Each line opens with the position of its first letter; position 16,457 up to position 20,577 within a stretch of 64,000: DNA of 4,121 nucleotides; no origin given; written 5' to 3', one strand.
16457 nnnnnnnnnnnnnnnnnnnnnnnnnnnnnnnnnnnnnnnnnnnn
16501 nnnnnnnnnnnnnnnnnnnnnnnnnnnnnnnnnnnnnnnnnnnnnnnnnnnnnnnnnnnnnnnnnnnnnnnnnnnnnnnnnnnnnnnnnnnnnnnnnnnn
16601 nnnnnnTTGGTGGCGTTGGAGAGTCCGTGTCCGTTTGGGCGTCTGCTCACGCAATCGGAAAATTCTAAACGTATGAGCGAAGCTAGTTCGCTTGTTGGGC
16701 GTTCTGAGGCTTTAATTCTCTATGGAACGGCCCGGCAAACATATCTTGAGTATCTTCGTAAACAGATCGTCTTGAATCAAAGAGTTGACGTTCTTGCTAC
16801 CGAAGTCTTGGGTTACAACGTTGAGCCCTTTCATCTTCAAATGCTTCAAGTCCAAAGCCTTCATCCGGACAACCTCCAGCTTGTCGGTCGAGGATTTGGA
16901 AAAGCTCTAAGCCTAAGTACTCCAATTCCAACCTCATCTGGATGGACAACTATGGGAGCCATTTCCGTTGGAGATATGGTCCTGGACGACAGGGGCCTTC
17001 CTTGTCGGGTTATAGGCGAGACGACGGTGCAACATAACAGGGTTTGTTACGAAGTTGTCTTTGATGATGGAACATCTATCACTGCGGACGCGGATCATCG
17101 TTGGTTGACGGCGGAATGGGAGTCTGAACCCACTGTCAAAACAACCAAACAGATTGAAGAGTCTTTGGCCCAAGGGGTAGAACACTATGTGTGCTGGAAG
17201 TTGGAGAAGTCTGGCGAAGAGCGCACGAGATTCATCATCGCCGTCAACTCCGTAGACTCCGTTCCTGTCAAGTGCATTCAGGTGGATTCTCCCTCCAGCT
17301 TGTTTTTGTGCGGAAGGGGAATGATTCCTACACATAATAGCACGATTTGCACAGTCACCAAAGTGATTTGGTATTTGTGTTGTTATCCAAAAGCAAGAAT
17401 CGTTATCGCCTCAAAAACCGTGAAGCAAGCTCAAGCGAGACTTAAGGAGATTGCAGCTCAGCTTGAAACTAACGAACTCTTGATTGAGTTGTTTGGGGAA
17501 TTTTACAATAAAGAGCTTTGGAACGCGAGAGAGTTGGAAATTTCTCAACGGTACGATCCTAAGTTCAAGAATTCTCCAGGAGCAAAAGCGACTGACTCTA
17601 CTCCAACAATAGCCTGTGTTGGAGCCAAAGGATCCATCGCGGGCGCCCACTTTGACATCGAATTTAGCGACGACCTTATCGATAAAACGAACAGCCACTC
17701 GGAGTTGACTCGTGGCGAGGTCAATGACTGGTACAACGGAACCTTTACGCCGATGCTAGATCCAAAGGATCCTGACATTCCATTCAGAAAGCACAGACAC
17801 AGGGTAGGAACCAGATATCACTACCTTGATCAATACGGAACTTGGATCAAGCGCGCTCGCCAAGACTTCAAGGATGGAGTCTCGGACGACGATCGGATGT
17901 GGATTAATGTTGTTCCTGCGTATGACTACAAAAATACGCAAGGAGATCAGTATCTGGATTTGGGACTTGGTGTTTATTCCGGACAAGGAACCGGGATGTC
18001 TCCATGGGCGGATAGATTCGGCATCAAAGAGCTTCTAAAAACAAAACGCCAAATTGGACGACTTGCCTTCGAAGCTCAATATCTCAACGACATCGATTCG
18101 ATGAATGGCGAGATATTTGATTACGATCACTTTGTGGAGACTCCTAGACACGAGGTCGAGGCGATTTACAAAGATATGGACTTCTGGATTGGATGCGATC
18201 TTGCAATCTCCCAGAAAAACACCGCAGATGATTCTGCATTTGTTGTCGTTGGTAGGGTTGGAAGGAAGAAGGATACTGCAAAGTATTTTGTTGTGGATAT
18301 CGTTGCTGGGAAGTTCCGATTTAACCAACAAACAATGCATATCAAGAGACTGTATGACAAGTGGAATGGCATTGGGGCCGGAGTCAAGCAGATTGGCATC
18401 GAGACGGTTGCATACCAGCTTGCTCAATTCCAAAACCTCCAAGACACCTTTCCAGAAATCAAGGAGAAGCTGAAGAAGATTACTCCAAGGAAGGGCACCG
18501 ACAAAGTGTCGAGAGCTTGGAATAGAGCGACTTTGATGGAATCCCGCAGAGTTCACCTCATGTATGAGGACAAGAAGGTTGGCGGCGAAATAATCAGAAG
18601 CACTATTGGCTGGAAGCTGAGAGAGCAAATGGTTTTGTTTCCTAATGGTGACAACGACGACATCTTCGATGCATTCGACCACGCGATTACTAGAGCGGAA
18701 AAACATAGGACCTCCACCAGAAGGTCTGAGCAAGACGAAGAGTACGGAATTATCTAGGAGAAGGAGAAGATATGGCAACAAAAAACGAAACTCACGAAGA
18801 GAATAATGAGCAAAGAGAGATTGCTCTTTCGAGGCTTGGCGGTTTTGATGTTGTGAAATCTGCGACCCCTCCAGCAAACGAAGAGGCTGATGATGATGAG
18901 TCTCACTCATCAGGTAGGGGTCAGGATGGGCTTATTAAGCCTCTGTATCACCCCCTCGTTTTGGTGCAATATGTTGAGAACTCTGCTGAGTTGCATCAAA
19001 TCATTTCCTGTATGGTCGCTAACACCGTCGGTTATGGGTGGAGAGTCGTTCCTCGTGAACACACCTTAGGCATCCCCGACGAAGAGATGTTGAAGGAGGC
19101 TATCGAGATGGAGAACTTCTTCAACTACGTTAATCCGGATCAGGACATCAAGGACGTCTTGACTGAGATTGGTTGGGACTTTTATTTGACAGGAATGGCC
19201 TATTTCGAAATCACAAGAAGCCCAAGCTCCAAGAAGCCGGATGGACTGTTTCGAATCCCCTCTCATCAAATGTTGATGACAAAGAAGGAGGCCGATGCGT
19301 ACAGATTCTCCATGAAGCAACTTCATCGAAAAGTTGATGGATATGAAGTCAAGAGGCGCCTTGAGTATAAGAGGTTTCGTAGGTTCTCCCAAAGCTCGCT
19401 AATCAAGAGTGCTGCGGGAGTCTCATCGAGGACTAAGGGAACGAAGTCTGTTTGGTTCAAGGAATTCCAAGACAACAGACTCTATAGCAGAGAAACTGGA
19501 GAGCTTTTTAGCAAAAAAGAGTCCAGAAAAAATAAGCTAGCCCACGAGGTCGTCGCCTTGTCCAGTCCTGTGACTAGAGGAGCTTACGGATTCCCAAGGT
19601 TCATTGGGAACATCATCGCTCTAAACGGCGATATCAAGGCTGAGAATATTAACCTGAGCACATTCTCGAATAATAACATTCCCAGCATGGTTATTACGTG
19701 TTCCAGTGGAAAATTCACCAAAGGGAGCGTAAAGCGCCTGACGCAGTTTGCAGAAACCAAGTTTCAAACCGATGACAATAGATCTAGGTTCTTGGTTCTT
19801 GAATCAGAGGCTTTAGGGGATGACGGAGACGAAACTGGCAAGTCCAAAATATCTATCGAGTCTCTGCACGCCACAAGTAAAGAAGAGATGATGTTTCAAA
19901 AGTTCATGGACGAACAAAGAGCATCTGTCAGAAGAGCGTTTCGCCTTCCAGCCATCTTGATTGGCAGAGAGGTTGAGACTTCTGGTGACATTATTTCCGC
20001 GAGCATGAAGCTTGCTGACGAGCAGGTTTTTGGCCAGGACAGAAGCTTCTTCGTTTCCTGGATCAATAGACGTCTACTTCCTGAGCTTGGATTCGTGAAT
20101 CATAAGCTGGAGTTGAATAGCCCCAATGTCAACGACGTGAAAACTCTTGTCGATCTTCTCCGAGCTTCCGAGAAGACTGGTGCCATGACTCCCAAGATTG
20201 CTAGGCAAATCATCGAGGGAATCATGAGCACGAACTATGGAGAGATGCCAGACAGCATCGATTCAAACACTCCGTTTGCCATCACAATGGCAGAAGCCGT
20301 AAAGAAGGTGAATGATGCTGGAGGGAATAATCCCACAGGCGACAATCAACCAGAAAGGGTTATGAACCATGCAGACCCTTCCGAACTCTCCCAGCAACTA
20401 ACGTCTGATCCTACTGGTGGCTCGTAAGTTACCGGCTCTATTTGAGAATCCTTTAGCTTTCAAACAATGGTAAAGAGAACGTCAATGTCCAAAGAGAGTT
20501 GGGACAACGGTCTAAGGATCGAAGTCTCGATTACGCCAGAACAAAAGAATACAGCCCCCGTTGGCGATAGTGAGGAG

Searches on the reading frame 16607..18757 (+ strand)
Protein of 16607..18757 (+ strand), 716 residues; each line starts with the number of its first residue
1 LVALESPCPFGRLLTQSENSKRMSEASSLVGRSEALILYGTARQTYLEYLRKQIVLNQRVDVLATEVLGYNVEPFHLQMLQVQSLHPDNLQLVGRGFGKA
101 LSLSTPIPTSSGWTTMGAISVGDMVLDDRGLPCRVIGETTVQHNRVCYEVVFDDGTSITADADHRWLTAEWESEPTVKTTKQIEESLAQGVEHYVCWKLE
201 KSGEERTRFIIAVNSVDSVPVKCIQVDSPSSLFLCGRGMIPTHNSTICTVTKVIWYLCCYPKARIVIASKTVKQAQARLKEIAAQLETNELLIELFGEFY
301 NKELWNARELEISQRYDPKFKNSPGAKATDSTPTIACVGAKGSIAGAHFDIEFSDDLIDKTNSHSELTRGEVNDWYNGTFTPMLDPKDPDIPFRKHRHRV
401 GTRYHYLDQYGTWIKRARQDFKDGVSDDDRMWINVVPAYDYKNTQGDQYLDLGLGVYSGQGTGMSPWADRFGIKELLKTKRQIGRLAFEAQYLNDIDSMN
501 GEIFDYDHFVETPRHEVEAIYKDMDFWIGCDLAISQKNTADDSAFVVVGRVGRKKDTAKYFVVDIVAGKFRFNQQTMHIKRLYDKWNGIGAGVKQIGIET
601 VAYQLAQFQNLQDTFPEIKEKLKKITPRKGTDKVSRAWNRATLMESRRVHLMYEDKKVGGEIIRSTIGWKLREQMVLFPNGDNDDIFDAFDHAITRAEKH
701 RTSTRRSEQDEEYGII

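Call 15: search_protein_families(library=phrogs, proteins=[window:16607-18757:+], max_evalue=0.001)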
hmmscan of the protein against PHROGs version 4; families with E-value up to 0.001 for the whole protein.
window:16607-18757:+ (716 aa): 6 families
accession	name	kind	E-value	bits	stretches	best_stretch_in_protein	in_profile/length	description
phrog_38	-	head and packaging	7.3e-60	204.5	1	245-707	319-713/760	terminase large subunit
phrog_36964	-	head and packaging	9.7e-22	77.8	2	82-172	74-166/890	terminase large subunit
phrog_15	-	head and packaging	1.3e-20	74.4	1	96-238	75-213/1330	terminase large subunit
phrog_19299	-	head and packaging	1.7e-08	34.4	1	97-164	29-95/702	terminase large subunit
phrog_5573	-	head and packaging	6.3e-08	33.3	1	463-708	24-245/250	terminase large subunit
phrog_20726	-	unknown function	9e-05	23.2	1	525-700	2-176/199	-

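Call 80: search_dna_similar(query=window:16607-18757:+, collection=phages, mode=protein, max_rows=12)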
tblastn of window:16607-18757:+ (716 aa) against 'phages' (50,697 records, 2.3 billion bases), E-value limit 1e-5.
Records with a match: 343; places in all: 351; records where one place covers at least 80% of the query: 0.
Best place of each record, by identity: <60% 343.
By first word of the organism name: Mycobacterium 180; Vibrio 27; Pseudomonas 16; Escherichia 16; Klebsiella 14; Gordonia 13; Bacillus 7; Streptomyces 7; Clavibacter 4; Rhodobacter 4; and 32 more.
By host as written in the record: Mycobacterium smegmatis mc2 155 140; - 26; Mycobacterium smegmatis mc#155 19; Gordonia terrae 3612 11; Vibrio cholerae 8; Klebsiella pneumoniae 7; Vibrio crassostreae 7; Pseudomonas aeruginosa 6; and 74 more.
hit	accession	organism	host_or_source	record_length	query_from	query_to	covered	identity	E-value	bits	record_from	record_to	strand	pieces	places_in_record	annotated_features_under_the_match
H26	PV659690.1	Pseudomonas phage vB_PaP_DMTU_1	Pseudomaonas aeruginosa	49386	234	710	67%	25.2%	2e-9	67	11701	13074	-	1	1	hypothetical protein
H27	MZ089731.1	Pseudomonas phage PSA11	wastewater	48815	234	710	67%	24.8%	9e-9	65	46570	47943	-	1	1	terminase large subunit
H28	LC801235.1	Pseudomonas phage PP21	Pseudomonas aeruginosa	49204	234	710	67%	24.8%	1e-8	64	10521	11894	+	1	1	hypothetical protein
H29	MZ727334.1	Pseudomonas phage PPAT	Pseudomonas aeruginosa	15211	234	710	67%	24.8%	3e-8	64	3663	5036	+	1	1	hypothetical protein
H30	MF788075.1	Pseudomonas phage IME180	Pseudomonas aeruginosa IME180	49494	234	710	67%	24.8%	3e-8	64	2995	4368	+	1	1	terminase large subunit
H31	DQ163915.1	Pseudomonas phage PA11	-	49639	234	710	67%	24.8%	3e-8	64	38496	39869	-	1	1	record has no annotation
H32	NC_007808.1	Pseudomonas phage PA11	Pseudomonas aeruginosa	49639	234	710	67%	24.8%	3e-8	64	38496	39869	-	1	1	hypothetical protein ORF049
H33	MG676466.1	Pseudomonas phage TC6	Pseudomonas aeruginosa PA1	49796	234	710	67%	24.8%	3e-8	64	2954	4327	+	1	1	TC6_004: terminase large subunit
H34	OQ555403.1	Pseudomonas phage vB_PaeM_Ty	Pseudomonas aeruginosa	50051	234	710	67%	24.8%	3e-8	64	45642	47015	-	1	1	hypothetical protein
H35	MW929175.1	Pseudomonas phage K4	Pseudomonas aeruginosa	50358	234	710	67%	24.8%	3e-8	64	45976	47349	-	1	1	terminase large subunit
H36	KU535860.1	Pseudomonas phage O4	Pseudomonas aeruginosa PAO1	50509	234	710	67%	24.8%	3e-8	64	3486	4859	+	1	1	putative terminase large subunit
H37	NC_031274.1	Pseudomonas phage O4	Pseudomonas aeruginosa PAO1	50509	234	710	67%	24.8%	3e-8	64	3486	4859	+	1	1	putative terminase large subunit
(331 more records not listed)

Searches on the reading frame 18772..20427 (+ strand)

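Call 15: search_protein_families(library=phrogs, proteins=[window:18772-20427:+], max_evalue=0.001)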
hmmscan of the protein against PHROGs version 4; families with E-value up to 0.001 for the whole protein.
window:18772-20427:+ (551 aa): 1 family
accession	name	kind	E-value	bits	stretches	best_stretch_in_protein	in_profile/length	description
phrog_12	-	head and packaging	3.2e-24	86.9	1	22-488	48-420/646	portal protein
